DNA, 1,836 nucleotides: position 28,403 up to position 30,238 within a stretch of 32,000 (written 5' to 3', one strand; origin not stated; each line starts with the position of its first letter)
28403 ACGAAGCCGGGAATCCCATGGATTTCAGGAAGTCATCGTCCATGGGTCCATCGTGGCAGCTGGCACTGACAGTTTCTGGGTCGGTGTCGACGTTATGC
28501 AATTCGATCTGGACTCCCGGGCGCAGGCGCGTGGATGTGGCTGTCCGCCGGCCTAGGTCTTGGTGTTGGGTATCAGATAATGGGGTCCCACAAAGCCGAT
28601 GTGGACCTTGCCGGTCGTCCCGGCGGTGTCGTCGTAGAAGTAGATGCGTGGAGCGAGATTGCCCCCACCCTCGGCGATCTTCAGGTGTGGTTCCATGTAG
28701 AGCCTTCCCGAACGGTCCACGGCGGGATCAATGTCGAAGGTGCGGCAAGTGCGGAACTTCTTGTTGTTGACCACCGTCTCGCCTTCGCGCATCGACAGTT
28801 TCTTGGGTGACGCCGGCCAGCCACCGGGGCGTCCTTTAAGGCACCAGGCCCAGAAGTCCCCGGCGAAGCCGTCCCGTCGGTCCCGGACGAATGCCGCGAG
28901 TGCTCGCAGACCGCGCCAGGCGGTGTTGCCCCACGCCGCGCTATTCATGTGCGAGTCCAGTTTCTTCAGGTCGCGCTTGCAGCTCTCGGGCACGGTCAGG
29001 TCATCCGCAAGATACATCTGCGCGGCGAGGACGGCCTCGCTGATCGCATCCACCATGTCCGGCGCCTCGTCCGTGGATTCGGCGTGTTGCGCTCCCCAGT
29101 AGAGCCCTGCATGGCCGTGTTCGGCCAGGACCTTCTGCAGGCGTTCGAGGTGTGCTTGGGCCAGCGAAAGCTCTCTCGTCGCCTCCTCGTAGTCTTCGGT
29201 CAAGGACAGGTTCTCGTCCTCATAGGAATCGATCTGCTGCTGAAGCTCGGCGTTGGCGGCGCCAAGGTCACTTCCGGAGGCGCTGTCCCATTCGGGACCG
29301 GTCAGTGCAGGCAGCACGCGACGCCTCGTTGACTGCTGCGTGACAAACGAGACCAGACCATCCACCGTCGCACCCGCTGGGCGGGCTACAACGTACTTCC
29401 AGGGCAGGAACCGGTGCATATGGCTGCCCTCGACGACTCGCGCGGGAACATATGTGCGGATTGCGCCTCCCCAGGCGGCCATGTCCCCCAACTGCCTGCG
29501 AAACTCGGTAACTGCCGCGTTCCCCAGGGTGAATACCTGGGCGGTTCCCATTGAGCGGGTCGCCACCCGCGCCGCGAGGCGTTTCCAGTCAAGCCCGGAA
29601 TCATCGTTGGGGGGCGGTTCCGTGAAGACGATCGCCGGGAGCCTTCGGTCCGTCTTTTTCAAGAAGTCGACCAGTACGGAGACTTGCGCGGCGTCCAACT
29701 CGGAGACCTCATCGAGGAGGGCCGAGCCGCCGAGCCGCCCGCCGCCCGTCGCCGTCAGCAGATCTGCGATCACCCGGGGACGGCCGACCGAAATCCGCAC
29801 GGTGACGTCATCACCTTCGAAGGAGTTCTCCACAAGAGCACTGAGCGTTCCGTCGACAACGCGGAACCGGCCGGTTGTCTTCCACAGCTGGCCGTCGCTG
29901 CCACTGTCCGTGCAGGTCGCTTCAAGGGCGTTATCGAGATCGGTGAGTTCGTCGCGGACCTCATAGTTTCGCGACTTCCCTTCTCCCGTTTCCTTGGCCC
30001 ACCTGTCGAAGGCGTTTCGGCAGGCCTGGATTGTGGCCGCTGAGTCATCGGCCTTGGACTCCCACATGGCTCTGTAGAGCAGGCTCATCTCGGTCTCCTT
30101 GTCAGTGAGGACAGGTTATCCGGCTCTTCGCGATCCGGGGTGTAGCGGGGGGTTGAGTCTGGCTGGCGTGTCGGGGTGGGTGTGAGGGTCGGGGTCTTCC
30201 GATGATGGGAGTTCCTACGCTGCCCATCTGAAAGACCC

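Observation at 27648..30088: Orphan two-gene cassette (511 aa + acidic 284 aa) of unknown function: candidate defence or toxin-immunity module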

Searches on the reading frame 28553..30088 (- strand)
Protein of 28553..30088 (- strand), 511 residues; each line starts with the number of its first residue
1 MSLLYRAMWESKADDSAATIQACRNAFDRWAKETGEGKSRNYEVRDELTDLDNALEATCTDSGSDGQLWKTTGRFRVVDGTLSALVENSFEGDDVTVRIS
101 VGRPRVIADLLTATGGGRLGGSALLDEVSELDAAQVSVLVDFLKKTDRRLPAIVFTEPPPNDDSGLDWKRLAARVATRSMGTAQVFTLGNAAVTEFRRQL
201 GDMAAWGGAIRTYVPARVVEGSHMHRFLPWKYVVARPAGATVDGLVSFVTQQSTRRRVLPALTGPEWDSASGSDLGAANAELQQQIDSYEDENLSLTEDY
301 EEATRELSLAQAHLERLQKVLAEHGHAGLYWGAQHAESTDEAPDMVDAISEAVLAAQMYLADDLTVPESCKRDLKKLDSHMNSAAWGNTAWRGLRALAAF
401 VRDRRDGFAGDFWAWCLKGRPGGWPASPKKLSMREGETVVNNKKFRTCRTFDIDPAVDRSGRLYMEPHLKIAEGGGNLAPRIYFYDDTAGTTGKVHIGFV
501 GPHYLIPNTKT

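Call 3: search_protein_families(library=pfam, proteins=[window:28553-30088:-], max_evalue=1)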
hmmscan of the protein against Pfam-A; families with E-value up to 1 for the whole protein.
window:28553-30088:- (511 aa): 6 families
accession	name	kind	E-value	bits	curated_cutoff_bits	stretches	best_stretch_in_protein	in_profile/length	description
PF11932.13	DUF3450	-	0.0066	16.2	32.6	1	277-323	30-76/241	Protein of unknown function (DUF3450)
PF25014.1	NET2A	-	0.015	15.6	33.1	1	275-320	158-203/235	NET2A-like domain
PF14662.11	KASH_CCD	-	0.04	14.3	43.3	1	275-322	20-67/191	Coiled-coil region of CCDC155 or KASH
PF15035.11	Rootletin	-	0.052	14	36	1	273-322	86-135/188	Ciliary rootlet component, centrosome cohesion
PF00261.25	Tropomyosin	-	0.062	13.2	38.6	0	10-56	194-240/242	Tropomyosin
PF24729.2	Acb2_Tad1_hairpin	-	0.15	12.7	27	0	280-315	21-46/58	Acb2/Tad1, hairpin domain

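Call 4: search_protein_families(library=padloc, proteins=[window:28553-30088:-], max_evalue=1)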
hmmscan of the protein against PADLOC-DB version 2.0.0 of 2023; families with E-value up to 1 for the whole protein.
window:28553-30088:- (511 aa): 3 families
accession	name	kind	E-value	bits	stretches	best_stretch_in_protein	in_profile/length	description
PDLC04161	HEC-07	-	5.9e-12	43.3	1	91-316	133-358/553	-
PDLC03912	NsnC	-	3.2e-07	28.5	1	434-508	251-314/316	-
PDLC04158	HEC-07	-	3e-06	24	1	135-216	164-241/526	-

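Call 5: search_protein_families(library=ncbifam, proteins=[window:28553-30088:-], max_evalue=1)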
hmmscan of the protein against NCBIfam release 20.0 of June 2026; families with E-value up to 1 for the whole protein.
window:28553-30088:- (511 aa): 1 family
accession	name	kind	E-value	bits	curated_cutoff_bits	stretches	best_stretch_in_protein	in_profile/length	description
NF040697.1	VPA1267_fam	equivalog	0.17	12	90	1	256-326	71-142/143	VPA1267 family protein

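Call 6: search_protein_families(library=phrogs, proteins=[window:28553-30088:-], max_evalue=1)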
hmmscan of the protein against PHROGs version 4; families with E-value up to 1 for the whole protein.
window:28553-30088:- (511 aa): 1 family
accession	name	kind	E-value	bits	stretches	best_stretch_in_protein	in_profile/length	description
phrog_2619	-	unknown function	0.51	11.5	0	270-323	54-107/124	-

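Call 7: find_homologous_proteins(query=window:28553-30088:-)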
Query window:28553-30088:- (511 aa): 149 proteins with E <= 0.001 among 8000 candidates; the best 120 are listed.
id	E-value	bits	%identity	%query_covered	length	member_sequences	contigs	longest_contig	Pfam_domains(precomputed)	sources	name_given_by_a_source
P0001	0.0e+0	1165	100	100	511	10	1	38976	-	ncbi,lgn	ncbi:MAG: hypothetical protein ACTH9V_10015 [Propionibacterium freudenreichii]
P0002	3.9e-141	489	47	100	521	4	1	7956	-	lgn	-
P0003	3.8e-136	473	44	100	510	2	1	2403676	-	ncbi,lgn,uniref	ncbi:hypothetical protein ABYF32_04355 [Buchananella felis]|uniref:hypothetical protein n=1 Tax=Buch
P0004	1.5e-134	468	44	100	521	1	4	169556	-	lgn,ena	-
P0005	1.8e-133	464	46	100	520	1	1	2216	-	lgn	-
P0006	4.5e-129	450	45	100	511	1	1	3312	-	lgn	-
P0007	5.7e-119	416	44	100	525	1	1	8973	-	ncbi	-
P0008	1.0e-118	415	46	92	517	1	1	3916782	-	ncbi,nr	ncbi:MAG: hypothetical protein NVV70_03725 [Cellulomonas sp.]|nr:hypothetical protein [Cellulomonas 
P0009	2.0e-118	415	46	100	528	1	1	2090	-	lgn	-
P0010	6.0e-118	413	44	100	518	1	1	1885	-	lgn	-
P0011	1.1e-116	409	45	100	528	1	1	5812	-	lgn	-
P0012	1.3e-115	405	43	100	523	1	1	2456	-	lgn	-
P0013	2.3e-115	404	44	100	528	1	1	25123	-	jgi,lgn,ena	-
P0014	2.4e-115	404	43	100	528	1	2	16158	-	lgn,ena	-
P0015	3.0e-115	404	44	100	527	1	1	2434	-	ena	-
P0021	1.5e-113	399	44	100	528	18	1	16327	-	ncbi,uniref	ncbi:hypothetical protein RB202_11305 [Micrococcus yunnanensis]|uniref:hypothetical protein n=1 Tax=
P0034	1.6e-111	392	41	100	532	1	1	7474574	-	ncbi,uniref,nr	ncbi:hypothetical protein ORV05_07875 [Amycolatopsis cynarae]|uniref:Uncharacterized protein n=1 Tax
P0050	5.9e-110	387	41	100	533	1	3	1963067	-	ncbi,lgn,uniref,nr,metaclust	ncbi:hypothetical protein SAMN02982929_00519 [Saccharopolyspora kobensis]|uniref:Uncharacterized pro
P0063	4.7e-108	380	40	100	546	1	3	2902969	-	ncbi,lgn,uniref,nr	ncbi:hypothetical protein GCM10009785_28010 [Brooklawnia cerclae]|uniref:Uncharacterized protein n=1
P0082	2.7e-104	368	41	100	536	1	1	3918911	-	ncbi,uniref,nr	ncbi:hypothetical protein [Ornithinimicrobium avium]|uniref:Rhodanese domain-containing protein n=1 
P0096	1.2e-101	359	38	100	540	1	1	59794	-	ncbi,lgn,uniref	ncbi:hypothetical protein ABZ436_29530 [Micromonospora matsumotoense]|uniref:hypothetical protein n=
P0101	8.8e-101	356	40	100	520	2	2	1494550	-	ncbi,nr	ncbi:hypothetical protein [Phytohabitans houttuyneae]|nr:hypothetical protein [Phytohabitans houttuy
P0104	1.5e-99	352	41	100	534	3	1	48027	-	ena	-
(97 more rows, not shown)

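Call 9: search_solved_structures(query=window:28553-30088:-, max_evalue=10)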
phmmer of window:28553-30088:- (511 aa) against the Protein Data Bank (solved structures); distinct sequences matched with E-value up to 10: 4.
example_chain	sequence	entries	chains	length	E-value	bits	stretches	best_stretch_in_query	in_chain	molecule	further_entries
6qvw_A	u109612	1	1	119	1.3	11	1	376-448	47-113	Forkhead box protein O1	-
4lg0_A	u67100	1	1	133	1.4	10.9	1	378-449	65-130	Forkhead box protein O1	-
3co7_C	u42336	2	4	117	2.6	10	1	376-445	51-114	Forkhead box protein O1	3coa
8arf_B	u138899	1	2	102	3.5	9.6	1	272-314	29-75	Protein Spindly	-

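Call 13: find_related_loci(query=A1, collection=genome_contigs, flank=10000)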
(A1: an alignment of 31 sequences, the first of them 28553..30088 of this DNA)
Query A1 (511 aa) in genome_contigs; peptide patterns used: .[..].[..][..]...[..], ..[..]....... (x = any residue, [..] = any of these).
169 stretches matched a pattern; 123 encode a relative of the query (tblastn E <= 1e-3); the best 80 are kept; 80 distinct loci.
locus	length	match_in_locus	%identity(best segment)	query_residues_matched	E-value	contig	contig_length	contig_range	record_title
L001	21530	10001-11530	44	1-511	9e-136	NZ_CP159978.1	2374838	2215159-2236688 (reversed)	Buchananella felis strain 22MD1512 chromosome, complete genome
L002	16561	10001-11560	43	1-510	3e-125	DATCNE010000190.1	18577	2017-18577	MAG TPA_asm: Dermatophilaceae bacterium isolate SMAG_U7167 k141_26575, whole genome shotgun sequence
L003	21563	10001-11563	44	1-508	2e-118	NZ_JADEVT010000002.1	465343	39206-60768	Nocardioides sp. ChNu-153 Scaffold2, whole genome shotgun sequence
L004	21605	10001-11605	42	1-511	1e-116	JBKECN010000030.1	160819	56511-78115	MAG: Actinomycetales bacterium isolate VLC_045 k121_16231202, whole genome shotgun sequence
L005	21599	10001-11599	41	1-511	2e-115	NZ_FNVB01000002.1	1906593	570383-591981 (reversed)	Saccharopolyspora kobensis strain ATCC 20501, whole genome shotgun sequence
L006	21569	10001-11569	42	1-508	1e-114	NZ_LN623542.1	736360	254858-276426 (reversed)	Tessaracoccus massiliensis strain SIT6, whole genome shotgun sequence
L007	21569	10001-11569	42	1-511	2e-113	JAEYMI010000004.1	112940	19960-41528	MAG: Actinomycetes bacterium isolate OH_HFB_68 k127_216269, whole genome shotgun sequence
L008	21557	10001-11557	43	1-511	2e-113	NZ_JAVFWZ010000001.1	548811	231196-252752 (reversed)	Kocuria cellulosilytica strain CPCC 205292 Scaffold1_1, whole genome shotgun sequence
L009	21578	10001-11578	43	1-511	3e-115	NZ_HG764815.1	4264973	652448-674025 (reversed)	Nostocoides australiense Ben110, whole genome shotgun sequence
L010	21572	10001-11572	43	1-511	8e-113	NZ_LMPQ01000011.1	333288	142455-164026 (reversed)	Frigoribacterium sp. Leaf186 contig_3, whole genome shotgun sequence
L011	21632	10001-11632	40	1-511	2e-112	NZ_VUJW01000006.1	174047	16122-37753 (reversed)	Nocardioides antri strain BN140041 contig_6, whole genome shotgun sequence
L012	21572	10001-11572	42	1-508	2e-111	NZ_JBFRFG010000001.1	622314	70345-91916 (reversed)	Terrabacter sp. 2YAF2 SCAFFOLD_0, whole genome shotgun sequence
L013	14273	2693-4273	42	1-511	6e-111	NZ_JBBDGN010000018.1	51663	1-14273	Microbacterium istanbulense strain Mu-43 Seq18, whole genome shotgun sequence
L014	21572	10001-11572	42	1-508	2e-110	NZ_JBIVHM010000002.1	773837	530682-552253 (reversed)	Paenarthrobacter sp. NPDC089675 NPDC089675_195_A5.ctg-0002, whole genome shotgun sequence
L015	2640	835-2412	43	1-511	2e-115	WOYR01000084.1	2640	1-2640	MAG: Microbacteriaceae bacterium isolate WOFB03 NODE_20561_length_2640_cov_4.944294, whole genome shotgun sequence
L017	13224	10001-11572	42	1-511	4e-110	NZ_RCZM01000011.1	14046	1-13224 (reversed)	Pedococcus bigeumensis strain S9.3A scaffold11.1, whole genome shotgun sequence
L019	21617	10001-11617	40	1-511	1e-108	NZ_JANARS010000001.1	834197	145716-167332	Nocardioides pinisoli strain STR3 contig1, whole genome shotgun sequence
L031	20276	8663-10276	40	1-511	4e-100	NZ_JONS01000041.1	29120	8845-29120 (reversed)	Actinomyces israelii DSM 43320 O145DRAFT_scaffold00039.39_C, whole genome shotgun sequence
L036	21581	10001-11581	43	1-511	4e-109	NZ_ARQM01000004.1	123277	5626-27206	Promicromonospora sukumoe 327MFSha3.1 H291DRAFT_scaffold00013.13_C, whole genome shotgun sequence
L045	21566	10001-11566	33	1-511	4e-66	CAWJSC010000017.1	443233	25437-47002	MAG: uncultured Microthrixaceae bacterium isolate MFD09730.bin.1.146 genome assembly, contig: contig_6377, whole genome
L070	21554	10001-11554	27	1-511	4e-36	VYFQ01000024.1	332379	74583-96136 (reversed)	MAG: Acidimicrobiaceae bacterium isolate SB0677_bin_3 NODE_5_length_332379_cov_64.013884, whole genome shotgun sequence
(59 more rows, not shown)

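Call 26: search_protein_families(library=padloc, proteins=[L003:5237-8893:+, L003:2361-5462:+, L010:2471-4159:-, L031:5913-7514:+, L007:7035-9563:+, L019:8017-9957:+, L031:1705-2715:-, L031:11941-15129:-, L011:4325-7054:+, L036:2631-4853:-], max_evalue=0.00001)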
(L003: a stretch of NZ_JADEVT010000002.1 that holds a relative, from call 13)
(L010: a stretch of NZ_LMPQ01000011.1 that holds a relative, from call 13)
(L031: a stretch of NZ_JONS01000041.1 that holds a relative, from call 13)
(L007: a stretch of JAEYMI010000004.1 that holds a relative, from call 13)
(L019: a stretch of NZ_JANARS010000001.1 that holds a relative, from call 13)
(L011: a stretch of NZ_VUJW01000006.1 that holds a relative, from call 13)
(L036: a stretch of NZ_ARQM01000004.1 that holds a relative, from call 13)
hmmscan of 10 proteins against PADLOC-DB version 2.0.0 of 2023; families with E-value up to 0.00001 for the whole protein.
L003:5237-8893:+ (1218 aa): 6 families
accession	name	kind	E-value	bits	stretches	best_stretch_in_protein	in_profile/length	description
PDLC03631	REase_MTase_IIG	-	1.8e-197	656.6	2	496-1193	344-1062/1086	Type IIG restriction enzyme-methyltransferase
PDLC03610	REase_MTase_IIG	-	9.2e-79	263.7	2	266-618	148-489/1096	Type IIG restriction enzyme-methyltransferase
PDLC03597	REase_MTase_IIG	-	5.8e-21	71.8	1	493-775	910-1197/1646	Type IIG restriction enzyme-methyltransferase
PDLC03051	REase_MTase_I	-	3.9e-15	52.1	1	497-770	898-1177/1591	Type I restriction enzyme-methyltransferase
PDLC03621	REase_MTase_IIG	-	5e-15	52.6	1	493-739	333-583/1024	Type IIG restriction enzyme-methyltransferase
PDLC03338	MTase_II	-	4.4e-07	27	0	498-790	157-391/604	Type II methyltransferase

L003:2361-5462:+ (1033 aa): 27 families (the best 25 are shown)
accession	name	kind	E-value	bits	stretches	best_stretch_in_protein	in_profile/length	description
PDLC01075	C3a139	-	4.3e-53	178.9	1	37-852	27-761/948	HKD+Snf2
PDLC02621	DrmD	-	2.1e-32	110.4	1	529-808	387-629/1040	DrmD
PDLC02623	DrmD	-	1.7e-23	80.4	1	691-801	525-622/1040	DrmD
PDLC02619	DrmD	-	3.4e-21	73.1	2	696-801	414-532/872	DrmD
PDLC02500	BrxHI|BrxHII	-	5.2e-21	72.9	1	697-801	482-572/933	BrxHI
PDLC02633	DrmD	-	3.3e-19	66.4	1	691-808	522-634/839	DrmD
PDLC02572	DrmA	-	9.1e-19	64.9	1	692-812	516-630/1043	DrmA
PDLC00659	HmaA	-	1.4e-18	64.1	1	613-801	438-609/1176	SNF2 helicase / DEAD-box helicase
PDLC02193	PLD_Helicase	-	2.1e-18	63.9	1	695-801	691-796/905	-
PDLC02840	DpdE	-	8.1e-16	55.5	2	257-389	181-305/1091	DpdE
PDLC04556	PDC-M27C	-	9.3e-16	55.3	1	761-811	758-808/892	-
PDLC02843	DpdE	-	1.8e-15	54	2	760-802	621-663/1091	DpdE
PDLC02625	DrmD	-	3.2e-15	53.8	1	693-802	265-369/792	DrmD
PDLC02632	DrmD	-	8.4e-15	52.3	1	694-806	521-628/662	DrmD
PDLC02620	DrmD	-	3.5e-14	49.7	1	615-801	418-576/1060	DrmD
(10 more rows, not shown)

L010:2471-4159:- (562 aa): 6 families
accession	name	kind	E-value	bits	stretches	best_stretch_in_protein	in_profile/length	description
PDLC04135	mad3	-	1.8e-36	124.5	3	179-250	269-341/374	mads_3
PDLC04140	mad8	-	7.3e-24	82.8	2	50-237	15-238/314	mads_8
PDLC02980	AriA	-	4.8e-12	44.5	0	65-88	2-25/304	-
PDLC02914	ATPase-Toprim_I-B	-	2.1e-11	41.7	0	181-237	192-249/443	-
PDLC04164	AriA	-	2.1e-06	25.5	0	188-226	189-227/253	-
PDLC04214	HEC-02A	-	4.7e-06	24.1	0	188-231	234-277/338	-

L031:5913-7514:+ (533 aa): 1 family
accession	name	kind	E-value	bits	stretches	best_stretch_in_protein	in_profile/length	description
PDLC02196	IetA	-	4e-06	24.5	1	61-89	122-150/374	-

L007:7035-9563:+ (842 aa): 24 families
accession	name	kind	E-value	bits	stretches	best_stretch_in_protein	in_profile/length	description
PDLC03859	LmuB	-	3.7e-26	90.5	1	238-689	175-595/611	-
PDLC04135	mad3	-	1.5e-24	85.3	1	100-700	2-339/374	mads_3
PDLC03865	LmuB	-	9.6e-23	78.3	2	122-310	30-221/1007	-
PDLC03868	LmuB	-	2e-17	60.8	1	99-183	5-90/1035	-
PDLC04178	HEC-01A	-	6e-14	49.9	1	614-722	263-367/399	-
PDLC04891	PDC-S06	-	1.2e-13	48.5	1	613-700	620-710/858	-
PDLC04892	PDC-S06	-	4.7e-13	46.3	1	602-701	600-695/843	-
PDLC04893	PDC-S06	-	3.3e-12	43.6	1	610-679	616-684/862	-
PDLC03863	LmuB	-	3.4e-10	37.2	0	100-151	5-52/610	-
PDLC03861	LmuB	-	7.5e-10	35.4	1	87-190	197-297/1213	-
PDLC04888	PDC-S06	-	5.2e-09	32.8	1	614-690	622-697/851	-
PDLC02335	AbiLi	-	5.5e-09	33.5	1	93-691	43-248/326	AbiLi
PDLC02980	AriA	-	9.3e-09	33.7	0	613-681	235-301/304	-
PDLC04175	HEC-01A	-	9.3e-09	32.8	0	615-721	248-346/363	-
PDLC02747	PbeC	-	2.7e-08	31.1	0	114-160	17-63/632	PbeC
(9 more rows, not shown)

L019:8017-9957:+ (646 aa): 25 families
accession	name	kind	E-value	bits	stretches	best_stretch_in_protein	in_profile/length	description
PDLC02693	Orf5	-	2e-79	266.1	1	18-619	5-542/543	Orf5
PDLC03655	mREase_IV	-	7.7e-61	204.3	1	10-622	6-628/629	Type IV methyl-directed restriction enzyme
PDLC04155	HEC-06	-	7e-53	178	1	1-621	1-560/562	-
PDLC04157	HEC-06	-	8.9e-48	161.2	1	17-620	18-556/558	-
PDLC04154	HEC-06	-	4.6e-47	158.9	1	5-619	7-564/569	-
PDLC02687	Orf5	-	4.7e-39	132.5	2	174-575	159-528/543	Orf5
PDLC02700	Orf5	-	1.6e-36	124.2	1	12-256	3-230/555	Orf5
PDLC02695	Orf5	-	5.2e-26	89.2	1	6-258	4-262/601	Orf5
PDLC02691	Orf5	-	2.8e-25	86.9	2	173-267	174-265/579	Orf5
PDLC02686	Orf5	-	9.4e-22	75.2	1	6-249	4-237/566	Orf5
PDLC02701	Orf5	-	7e-21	72.3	1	11-323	9-309/596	Orf5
PDLC02702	Orf5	-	8.9e-20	69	1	210-548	165-483/543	Orf5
PDLC02692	Orf5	-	9.1e-18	62.3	1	18-110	4-83/558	Orf5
PDLC02698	Orf5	-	1.2e-15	55.2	1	202-254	201-253/573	Orf5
PDLC02699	Orf5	-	1.3e-15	55.2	2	22-134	1-92/530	Orf5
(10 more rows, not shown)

L031:1705-2715:- (336 aa): 0 families

L031:11941-15129:- (1062 aa): 1 family
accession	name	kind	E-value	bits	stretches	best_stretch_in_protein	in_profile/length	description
PDLC01097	C3a214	-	5.1e-09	33.3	1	565-666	140-239/495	GlgB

L011:4325-7054:+ (909 aa): 2 families
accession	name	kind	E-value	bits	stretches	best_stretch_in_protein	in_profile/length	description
PDLC03706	HEase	-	3.6e-21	73.9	1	424-850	1-440/440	homing endonuclease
PDLC03711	HEase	-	9.6e-11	39.1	1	624-723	225-326/389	homing endonuclease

L036:2631-4853:- (740 aa): 25 families
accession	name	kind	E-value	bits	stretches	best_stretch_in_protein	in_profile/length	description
PDLC01087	C3a187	-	1e-27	95.2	2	489-727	321-542/559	NERD+UvrD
PDLC00117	GajB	-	3.5e-25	86.5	2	660-730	511-576/604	UrvD helicase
PDLC00132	GajB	-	2.3e-23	80.7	2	440-568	165-300/625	UrvD helicase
PDLC00114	GajB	-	5.7e-18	62.8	1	658-727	542-610/635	UrvD helicase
PDLC03802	RTasHel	-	1.9e-16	58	1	453-655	156-344/675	DRT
PDLC00104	GajB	-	3.4e-14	50.5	1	663-731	503-566/574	UrvD helicase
PDLC00135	GajB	-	2.8e-13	47.7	1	636-735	487-586/603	UrvD helicase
PDLC00112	GajB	-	8.3e-13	45.8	0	663-726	494-555/581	UrvD helicase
PDLC00127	GajB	-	1.6e-12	44.7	1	663-729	505-567/594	UrvD helicase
PDLC00108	GajB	-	7e-12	43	0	665-730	357-416/445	UrvD helicase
PDLC00123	GajB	-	7.1e-12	42.7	1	661-727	439-506/540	UrvD helicase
PDLC00148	GajB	-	2.2e-11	41.4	1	661-732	292-357/369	UrvD helicase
PDLC00107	GajB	-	5.3e-10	36.5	0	663-727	479-555/587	UrvD helicase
PDLC00103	GajB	-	4.7e-09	33.7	1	659-726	516-574/612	UrvD helicase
PDLC00122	GajB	-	2.3e-08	31.4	0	665-729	424-473/502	UrvD helicase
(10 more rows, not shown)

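Call 32: find_encoding_contigs(protein=P0001, flank=10000, max_places=4)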
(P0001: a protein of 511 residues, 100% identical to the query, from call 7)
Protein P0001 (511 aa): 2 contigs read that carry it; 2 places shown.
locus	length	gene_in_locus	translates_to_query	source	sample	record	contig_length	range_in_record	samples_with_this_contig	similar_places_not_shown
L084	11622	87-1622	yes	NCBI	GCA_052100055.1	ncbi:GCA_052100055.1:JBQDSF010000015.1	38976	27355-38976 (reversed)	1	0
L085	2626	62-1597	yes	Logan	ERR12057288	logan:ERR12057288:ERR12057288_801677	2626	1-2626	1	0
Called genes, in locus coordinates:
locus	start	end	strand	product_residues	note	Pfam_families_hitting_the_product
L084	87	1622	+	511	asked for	-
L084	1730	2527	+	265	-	-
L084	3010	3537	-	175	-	PF00210:Ferritin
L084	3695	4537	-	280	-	PF02517:Rce1-like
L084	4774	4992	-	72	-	-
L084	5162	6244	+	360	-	PF00501:AMP-binding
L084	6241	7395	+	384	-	PF00108:Thiolase_N, PF02803:Thiolase_C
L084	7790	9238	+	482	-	PF07690:MFS_1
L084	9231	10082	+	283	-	PF00459:Inositol_P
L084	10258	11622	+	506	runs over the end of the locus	PF02133:Transp_cyt_pur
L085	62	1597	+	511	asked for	-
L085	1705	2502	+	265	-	-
